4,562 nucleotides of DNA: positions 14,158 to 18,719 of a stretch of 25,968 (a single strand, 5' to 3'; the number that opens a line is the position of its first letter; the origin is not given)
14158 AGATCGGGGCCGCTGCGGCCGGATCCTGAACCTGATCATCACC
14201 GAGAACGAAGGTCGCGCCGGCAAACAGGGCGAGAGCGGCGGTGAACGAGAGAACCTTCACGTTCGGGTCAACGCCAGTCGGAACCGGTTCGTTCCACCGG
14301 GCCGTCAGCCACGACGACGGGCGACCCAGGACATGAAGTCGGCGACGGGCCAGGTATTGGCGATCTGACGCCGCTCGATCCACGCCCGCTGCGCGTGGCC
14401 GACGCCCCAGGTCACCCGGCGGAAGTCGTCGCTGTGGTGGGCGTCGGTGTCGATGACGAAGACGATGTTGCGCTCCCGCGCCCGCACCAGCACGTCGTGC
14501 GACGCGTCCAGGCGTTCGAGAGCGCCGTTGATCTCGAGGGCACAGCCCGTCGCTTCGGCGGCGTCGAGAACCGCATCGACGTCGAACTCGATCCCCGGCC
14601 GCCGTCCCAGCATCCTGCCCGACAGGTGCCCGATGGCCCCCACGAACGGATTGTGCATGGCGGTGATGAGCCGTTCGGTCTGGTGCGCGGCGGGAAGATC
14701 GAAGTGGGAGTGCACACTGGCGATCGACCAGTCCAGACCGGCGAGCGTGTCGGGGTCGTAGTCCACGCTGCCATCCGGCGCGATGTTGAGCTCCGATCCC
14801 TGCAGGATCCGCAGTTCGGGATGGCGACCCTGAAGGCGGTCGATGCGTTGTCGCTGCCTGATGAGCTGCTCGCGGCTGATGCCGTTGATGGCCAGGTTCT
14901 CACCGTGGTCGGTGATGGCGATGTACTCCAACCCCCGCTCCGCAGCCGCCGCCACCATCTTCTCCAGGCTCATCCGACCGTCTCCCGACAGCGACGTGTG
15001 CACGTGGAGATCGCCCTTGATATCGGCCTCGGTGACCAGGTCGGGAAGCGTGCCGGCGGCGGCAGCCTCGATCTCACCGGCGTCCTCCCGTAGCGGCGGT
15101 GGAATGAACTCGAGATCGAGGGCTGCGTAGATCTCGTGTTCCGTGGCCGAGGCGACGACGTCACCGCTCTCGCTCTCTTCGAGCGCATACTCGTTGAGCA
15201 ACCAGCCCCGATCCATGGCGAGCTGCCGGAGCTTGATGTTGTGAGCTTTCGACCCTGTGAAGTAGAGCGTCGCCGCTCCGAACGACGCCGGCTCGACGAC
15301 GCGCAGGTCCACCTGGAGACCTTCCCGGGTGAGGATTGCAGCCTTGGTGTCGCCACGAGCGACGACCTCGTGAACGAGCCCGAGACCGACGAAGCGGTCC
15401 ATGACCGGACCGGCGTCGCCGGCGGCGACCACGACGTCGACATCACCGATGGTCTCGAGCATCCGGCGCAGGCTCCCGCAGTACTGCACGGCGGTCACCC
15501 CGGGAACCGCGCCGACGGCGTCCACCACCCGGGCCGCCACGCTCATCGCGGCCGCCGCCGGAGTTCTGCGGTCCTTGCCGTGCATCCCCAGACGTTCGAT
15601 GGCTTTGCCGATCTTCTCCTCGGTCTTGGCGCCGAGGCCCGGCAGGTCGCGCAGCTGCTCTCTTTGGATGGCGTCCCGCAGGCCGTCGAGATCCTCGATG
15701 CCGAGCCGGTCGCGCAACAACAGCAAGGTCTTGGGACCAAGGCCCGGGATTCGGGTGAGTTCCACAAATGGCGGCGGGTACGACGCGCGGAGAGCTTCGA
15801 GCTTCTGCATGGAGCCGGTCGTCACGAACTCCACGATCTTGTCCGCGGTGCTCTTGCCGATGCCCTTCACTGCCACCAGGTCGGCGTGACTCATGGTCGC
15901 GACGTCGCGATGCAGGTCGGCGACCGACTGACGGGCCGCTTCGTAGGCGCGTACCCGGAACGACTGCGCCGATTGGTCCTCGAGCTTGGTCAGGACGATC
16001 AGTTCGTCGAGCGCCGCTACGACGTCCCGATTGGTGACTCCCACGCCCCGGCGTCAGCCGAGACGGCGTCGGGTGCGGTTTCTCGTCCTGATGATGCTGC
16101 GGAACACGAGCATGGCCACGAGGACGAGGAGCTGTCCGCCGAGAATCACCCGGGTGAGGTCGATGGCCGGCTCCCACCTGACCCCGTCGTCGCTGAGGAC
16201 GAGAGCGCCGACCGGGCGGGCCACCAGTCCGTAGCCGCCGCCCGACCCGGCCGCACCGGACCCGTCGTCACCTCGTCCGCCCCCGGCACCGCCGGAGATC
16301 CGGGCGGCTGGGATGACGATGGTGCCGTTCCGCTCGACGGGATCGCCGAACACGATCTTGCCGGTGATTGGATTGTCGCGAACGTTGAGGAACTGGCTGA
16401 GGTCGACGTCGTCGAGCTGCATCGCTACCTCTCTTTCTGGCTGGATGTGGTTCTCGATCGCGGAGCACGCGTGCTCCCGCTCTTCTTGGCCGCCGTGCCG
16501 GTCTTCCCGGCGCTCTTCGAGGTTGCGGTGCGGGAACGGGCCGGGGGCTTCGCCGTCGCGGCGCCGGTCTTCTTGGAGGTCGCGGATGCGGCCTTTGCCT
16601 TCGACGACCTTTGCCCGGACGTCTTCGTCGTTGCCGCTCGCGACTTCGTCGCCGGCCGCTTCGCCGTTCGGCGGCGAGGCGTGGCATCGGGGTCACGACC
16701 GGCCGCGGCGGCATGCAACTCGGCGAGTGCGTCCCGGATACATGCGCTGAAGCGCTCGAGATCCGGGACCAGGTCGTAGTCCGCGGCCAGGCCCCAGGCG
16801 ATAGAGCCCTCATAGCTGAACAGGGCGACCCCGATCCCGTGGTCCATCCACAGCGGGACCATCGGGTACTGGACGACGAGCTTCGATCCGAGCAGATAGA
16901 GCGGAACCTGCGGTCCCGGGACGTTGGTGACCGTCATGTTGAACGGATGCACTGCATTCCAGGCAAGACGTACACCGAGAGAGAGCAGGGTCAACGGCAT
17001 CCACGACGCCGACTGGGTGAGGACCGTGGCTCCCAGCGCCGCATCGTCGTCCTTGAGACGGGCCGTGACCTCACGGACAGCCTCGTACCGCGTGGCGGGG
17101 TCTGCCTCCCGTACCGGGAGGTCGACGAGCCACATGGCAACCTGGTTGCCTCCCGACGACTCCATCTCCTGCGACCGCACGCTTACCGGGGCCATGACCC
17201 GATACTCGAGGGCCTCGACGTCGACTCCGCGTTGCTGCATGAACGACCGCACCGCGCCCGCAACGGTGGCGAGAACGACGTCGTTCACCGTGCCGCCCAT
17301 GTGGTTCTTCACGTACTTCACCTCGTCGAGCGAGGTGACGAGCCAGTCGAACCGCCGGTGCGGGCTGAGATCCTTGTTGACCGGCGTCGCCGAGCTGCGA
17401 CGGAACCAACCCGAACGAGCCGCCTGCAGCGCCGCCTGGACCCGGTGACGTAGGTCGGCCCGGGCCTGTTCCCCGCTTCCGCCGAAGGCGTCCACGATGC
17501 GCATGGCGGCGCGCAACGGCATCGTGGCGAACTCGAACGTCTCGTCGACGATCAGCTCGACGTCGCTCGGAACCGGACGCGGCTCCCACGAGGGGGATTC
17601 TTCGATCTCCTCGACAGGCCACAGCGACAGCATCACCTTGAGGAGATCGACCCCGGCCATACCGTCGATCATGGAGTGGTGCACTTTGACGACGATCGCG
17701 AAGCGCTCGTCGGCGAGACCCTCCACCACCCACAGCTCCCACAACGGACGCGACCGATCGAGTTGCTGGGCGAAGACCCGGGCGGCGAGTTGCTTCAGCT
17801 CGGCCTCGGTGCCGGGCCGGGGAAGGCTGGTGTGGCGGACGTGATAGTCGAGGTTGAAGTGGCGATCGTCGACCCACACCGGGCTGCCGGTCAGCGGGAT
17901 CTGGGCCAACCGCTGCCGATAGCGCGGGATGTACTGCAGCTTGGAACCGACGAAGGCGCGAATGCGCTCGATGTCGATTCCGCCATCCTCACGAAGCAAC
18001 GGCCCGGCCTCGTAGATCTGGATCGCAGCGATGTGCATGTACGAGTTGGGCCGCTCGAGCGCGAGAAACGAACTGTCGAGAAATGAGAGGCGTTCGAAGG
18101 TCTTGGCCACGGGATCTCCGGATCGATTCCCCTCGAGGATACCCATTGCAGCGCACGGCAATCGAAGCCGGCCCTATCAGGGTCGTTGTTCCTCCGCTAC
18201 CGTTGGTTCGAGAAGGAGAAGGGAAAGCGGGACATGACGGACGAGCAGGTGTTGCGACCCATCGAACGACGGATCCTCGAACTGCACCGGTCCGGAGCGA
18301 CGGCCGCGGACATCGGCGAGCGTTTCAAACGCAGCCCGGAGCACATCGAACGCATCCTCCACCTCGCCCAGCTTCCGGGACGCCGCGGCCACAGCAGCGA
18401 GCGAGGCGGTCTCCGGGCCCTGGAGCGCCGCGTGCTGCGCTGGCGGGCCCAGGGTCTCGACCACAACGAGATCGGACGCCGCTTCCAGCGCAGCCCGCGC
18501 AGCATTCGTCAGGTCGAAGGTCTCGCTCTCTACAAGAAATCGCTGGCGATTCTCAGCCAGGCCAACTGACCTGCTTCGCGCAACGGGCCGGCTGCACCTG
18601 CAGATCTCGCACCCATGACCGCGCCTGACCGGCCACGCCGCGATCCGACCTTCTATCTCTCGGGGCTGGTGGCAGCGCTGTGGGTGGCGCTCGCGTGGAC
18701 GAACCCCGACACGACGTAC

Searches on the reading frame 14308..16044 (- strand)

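Call 6: search_protein_families(library=pfam, proteins=[window:14308-16044:-], max_evalue=0.01)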
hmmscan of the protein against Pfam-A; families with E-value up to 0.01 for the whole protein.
window:14308-16044:- (579 aa): 10 families
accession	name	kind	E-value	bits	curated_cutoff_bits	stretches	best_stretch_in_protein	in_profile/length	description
PF14791.11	DNA_pol_B_thumb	-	4.1e-22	78.2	25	1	258-320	1-63/63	DNA polymerase beta thumb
PF14716.13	HHH_8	-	4.4e-18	65.9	30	1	4-78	2-72/73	Helix-hairpin-helix domain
PF14520.12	HHH_5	-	3.3e-16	59.9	27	2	93-145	1-51/57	Helix-hairpin-helix domain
PF02811.25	PHP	-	7.5e-13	49.6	26.4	1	345-453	1-102/164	PHP domain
PF00633.29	HHH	-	3e-09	36.7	24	1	52-73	9-30/30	Helix-hairpin-helix motif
PF12836.13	HHH_3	-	7.4e-07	29.6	27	0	48-85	8-46/65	Helix-hairpin-helix motif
PF11798.14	IMS_HHH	-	2.4e-05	24.8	24.4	0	131-144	13-26/32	IMS family HHH motif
PF14792.12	DNA_pol_B_palm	-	0.00014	22.5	25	1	161-212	2-53/113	DNA polymerase beta palm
PF12826.13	HHH_2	-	0.0018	18.9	27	0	49-81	30-62/64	Helix-hairpin-helix motif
PF21176.3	RecR_HhH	-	0.0097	16.1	27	0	129-141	6-18/45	RecR, helix-hairpin-helix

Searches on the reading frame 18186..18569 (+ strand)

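Call 6: search_protein_families(library=pfam, proteins=[window:18186-18569:+], max_evalue=0.01)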
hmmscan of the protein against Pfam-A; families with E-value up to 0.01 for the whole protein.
window:18186-18569:+ (127 aa): 8 families
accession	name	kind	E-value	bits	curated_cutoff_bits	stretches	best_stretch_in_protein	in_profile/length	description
PF04545.22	Sigma70_r4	-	7.4e-07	29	24.1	1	22-61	4-44/50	Sigma-70, region 4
PF13384.12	HTH_23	-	1.6e-06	28.2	24.6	0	29-60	9-40/50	Homeodomain-like domain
PF13936.12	HTH_38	-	6.6e-06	26.2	27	1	27-58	9-41/44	Helix-turn-helix domain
PF13518.12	HTH_28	-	2.7e-05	24.6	25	0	29-60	4-35/52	Helix-turn-helix domain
PF08281.18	Sigma70_r4_2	-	2.8e-05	24.1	25.7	0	76-109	11-45/54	Sigma-70, region 4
PF00196.25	GerE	-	0.00023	21.2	23.5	0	80-107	7-34/57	Bacterial regulatory proteins, luxR family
PF13560.12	HTH_31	-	0.0057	17.4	27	0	34-59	11-36/64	Helix-turn-helix domain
PF04255.20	DUF433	-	0.0073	16.5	23.6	0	29-58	23-53/56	Protein of unknown function (DUF433)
